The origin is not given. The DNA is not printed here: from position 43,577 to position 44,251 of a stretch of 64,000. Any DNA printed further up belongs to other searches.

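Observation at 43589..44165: Shared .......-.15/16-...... motif upstream of both the ECF sigma gene and the adjacent small secreted-protein gene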

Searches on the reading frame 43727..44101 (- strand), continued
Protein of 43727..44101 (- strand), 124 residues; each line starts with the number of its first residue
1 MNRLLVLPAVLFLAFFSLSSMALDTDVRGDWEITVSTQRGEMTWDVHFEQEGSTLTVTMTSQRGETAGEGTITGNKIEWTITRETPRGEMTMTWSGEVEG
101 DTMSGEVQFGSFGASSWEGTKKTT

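Call 54: fold_search(model_id=the predicted structure, library=pdb)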
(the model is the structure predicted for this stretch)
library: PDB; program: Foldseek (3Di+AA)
matches with E <= 10: 1046; with E <= 0.001: 0
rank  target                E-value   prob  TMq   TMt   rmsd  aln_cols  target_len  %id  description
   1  1jju_A                1.0e-03  1.00  0.65  0.18   2.8       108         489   18  Structure of a Quinohemoprotein Amine Dehydrogenase with a Unique Redox Cofactor and Highly Unusual Crosslinking (released 2001-12-12)
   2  9etd_A                2.5e-03  1.00  0.50  0.50   9.3       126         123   14  Crystal structure of recombinant chicken liver Bile Acid Binding Protein (cL-BABP) in complex with ursodeoxycholic aci (released 2024-10-09)
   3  1mvg_MODEL_1_A        2.9e-03  1.00  0.52  0.51   5.7       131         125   14  NMR solution structure of chicken Liver basic Fatty Acid Binding Protein (Lb-FABP) (released 2003-03-04)
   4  6cuj_B                3.9e-03  1.00  0.49  0.43   5.1       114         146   15  Crystal structure of the C-terminal domain of neisserial heparin binding antigen (NHBA) (released 2018-09-26)
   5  5xn9_A                4.1e-03  1.00  0.44  0.40   5.6       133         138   14  Crystal structure of a secretary abundant heat soluble (SAHS) protein from Ramazzottius varieornatus (from monomer sam (released 2017-07-26)
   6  9etg_B                4.8e-03  1.00  0.50  0.48  10.3       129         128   13  Crystal structure of recombinant chicken liver Bile Acid Binding Protein (cL-BABP) in complex with CA-M11 (released 2024-10-09)
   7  1icn                  5.9e-03  1.00  0.48  0.46   4.6       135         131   16  ESCHERICHIA COLI-DERIVED RAT INTESTINAL FATTY ACID BINDING PROTEIN WITH BOUND MYRISTATE AT 1.5 A RESOLUTION AND I-FABPAR (released 1994-01-31)
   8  1cbr_A                6.5e-03  1.00  0.49  0.46   5.3       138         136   12  CRYSTAL STRUCTURE OF CELLULAR RETINOIC-ACID-BINDING PROTEINS I AND II IN COMPLEX WITH ALL-TRANS-RETINOIC ACID AND A SY (released 1995-01-26)
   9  1dc9                  6.8e-03  1.00  0.49  0.47   4.3       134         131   15  PROPERTIES AND CRYSTAL STRUCTURE OF A BETA-BARREL FOLDING MUTANT, V60N INTESTINAL FATTY ACID BINDING PROTEIN (IFABP) (released 2000-03-20)
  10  2qo5                  7.2e-03  1.00  0.46  0.44   9.6       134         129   13  Crystal structure of the cysteine 91 threonine mutant of zebrafish liver bile acid-binding protein complexed with cholic (released 2007-07-31)
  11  7o0j                  7.6e-03  1.00  0.48  0.47   9.6       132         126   16  High resolution structure of recombinant chichen liver Bile Acid Binding Protein (cL-BABP) (released 2021-05-12)
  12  4zj0_A                8.4e-03  1.00  0.51  0.48  10.9       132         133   14  The crystal structure of monomer Q108K:K40L:Y60W CRBPII bound to all-trans-retinal (released 2016-05-11)
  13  5faz_A                8.8e-03  1.00  0.50  0.47  10.9       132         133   17  Crystal structure of the Q108K:K40L:T51V mutant of human Cellular Retinol Binding Protein II in complex with All-trans (released 2016-12-14)
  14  7n34                  8.8e-03  1.00  0.53  0.60   4.4       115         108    9  Structure of Yersinia aleksiciae Cap15 cyclic dinucleotide receptor, crystal form 1 (released 2021-11-17)
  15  9ete_B                8.8e-03  1.00  0.47  0.48   9.6       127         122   15  Crystal structure of recombinant chicken liver Bile Acid Binding Protein (cL-BABP) in complex with deoxycholic acid (released 2024-10-09)
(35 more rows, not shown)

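Call 56: find_encoding_contigs(protein=P0027, flank=3000, max_places=2)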
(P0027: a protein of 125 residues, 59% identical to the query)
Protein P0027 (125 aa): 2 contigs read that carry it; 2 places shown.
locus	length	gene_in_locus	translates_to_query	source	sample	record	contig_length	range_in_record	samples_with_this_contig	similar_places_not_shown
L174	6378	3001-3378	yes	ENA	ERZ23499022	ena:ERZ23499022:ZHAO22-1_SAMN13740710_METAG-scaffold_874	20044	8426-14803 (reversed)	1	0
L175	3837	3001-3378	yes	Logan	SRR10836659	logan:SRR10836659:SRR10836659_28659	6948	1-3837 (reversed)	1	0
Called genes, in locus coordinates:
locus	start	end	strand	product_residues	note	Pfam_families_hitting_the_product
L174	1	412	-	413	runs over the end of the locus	PF00512:HisKA, PF02518:HATPase_c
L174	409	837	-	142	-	PF26390:MamS_MamX (weak)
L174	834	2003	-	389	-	-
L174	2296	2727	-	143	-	-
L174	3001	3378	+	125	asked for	-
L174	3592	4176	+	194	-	PF07638:Sigma70_ECF, PF04542:Sigma70_r2, PF04545:Sigma70_r4, PF08281:Sigma70_r4_2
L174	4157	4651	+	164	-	PF13490:zf-HC2 (faint)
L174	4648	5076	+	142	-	-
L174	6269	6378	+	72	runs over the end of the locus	-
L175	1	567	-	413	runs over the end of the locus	PF00512:HisKA, PF02518:HATPase_c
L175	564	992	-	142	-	PF26390:MamS_MamX (weak)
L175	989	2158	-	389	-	-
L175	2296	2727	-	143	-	-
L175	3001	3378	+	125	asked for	-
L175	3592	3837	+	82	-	?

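Call 57: find_encoding_contigs(protein=P0042, flank=3000, max_places=3)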
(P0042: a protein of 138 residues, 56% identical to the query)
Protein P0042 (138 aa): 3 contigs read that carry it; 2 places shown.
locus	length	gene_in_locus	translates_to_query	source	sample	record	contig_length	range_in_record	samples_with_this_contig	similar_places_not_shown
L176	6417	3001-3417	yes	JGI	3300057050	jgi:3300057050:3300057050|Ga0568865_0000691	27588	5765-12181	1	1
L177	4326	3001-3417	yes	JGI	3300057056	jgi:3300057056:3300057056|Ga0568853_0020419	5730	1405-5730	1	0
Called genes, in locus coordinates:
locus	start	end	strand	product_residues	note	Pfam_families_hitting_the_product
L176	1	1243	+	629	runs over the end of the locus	PF00246:Peptidase_M14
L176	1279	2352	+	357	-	PF02625:XdhC_CoxI, PF13478:XdhC_C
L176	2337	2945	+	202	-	PF01128:IspD, PF12804:NTP_transf_3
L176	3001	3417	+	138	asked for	-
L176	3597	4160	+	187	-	PF07638:Sigma70_ECF (weak), PF12645:HTH_16 (weak), PF04542:Sigma70_r2, PF08281:Sigma70_r4_2, PF04545:Sigma70_r4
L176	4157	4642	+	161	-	-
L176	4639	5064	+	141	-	PF13801:Metal_resist (faint), PF07813:LTXXQ (faint)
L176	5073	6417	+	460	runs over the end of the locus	PF25917:BSH_RND, PF25973:BSH_CzcB, PF25876:HH_MFP_RND (weak), PF25940:LcnD_C (weak), PF25944:Beta-barrel_RND (weak), PF25954:Beta-barrel_RND_2, PF25990:Beta-barrel_YknX, PF26002:Beta-barrel_AprE (weak)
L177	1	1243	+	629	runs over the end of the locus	PF00246:Peptidase_M14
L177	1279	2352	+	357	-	PF02625:XdhC_CoxI, PF13478:XdhC_C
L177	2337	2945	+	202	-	PF01128:IspD, PF12804:NTP_transf_3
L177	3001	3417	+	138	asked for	-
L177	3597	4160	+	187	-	PF07638:Sigma70_ECF (weak), PF12645:HTH_16 (weak), PF04542:Sigma70_r2, PF08281:Sigma70_r4_2, PF04545:Sigma70_r4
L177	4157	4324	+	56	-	?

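Call 58: find_encoding_contigs(protein=P0071, flank=3000, max_places=3)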
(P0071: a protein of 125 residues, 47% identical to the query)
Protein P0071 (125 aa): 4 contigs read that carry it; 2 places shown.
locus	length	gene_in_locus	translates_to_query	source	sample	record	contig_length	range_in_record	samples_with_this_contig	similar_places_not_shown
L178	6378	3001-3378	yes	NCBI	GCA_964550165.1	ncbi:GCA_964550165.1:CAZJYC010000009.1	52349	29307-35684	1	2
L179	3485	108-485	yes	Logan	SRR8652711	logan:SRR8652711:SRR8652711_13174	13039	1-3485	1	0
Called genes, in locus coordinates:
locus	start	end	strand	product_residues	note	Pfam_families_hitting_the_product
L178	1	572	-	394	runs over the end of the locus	PF00512:HisKA, PF02518:HATPase_c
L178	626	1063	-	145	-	-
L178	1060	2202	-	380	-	-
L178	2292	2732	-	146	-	-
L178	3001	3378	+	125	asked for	-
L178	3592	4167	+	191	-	PF07638:Sigma70_ECF, PF04542:Sigma70_r2, PF08281:Sigma70_r4_2, PF04545:Sigma70_r4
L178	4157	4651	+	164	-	-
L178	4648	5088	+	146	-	PF13801:Metal_resist (faint)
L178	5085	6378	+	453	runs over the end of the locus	PF25917:BSH_RND, PF25973:BSH_CzcB, PF25885:HH_EMRA (faint), PF25876:HH_MFP_RND, PF25944:Beta-barrel_RND (weak), PF25954:Beta-barrel_RND_2, PF25990:Beta-barrel_YknX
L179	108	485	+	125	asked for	-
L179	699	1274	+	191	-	PF07638:Sigma70_ECF, PF04542:Sigma70_r2, PF08281:Sigma70_r4_2, PF04545:Sigma70_r4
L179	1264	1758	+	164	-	-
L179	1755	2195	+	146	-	PF13801:Metal_resist (faint)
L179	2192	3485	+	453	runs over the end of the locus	PF25917:BSH_RND, PF25973:BSH_CzcB, PF25885:HH_EMRA (faint), PF25876:HH_MFP_RND, PF25944:Beta-barrel_RND (weak), PF25954:Beta-barrel_RND_2, PF25990:Beta-barrel_YknX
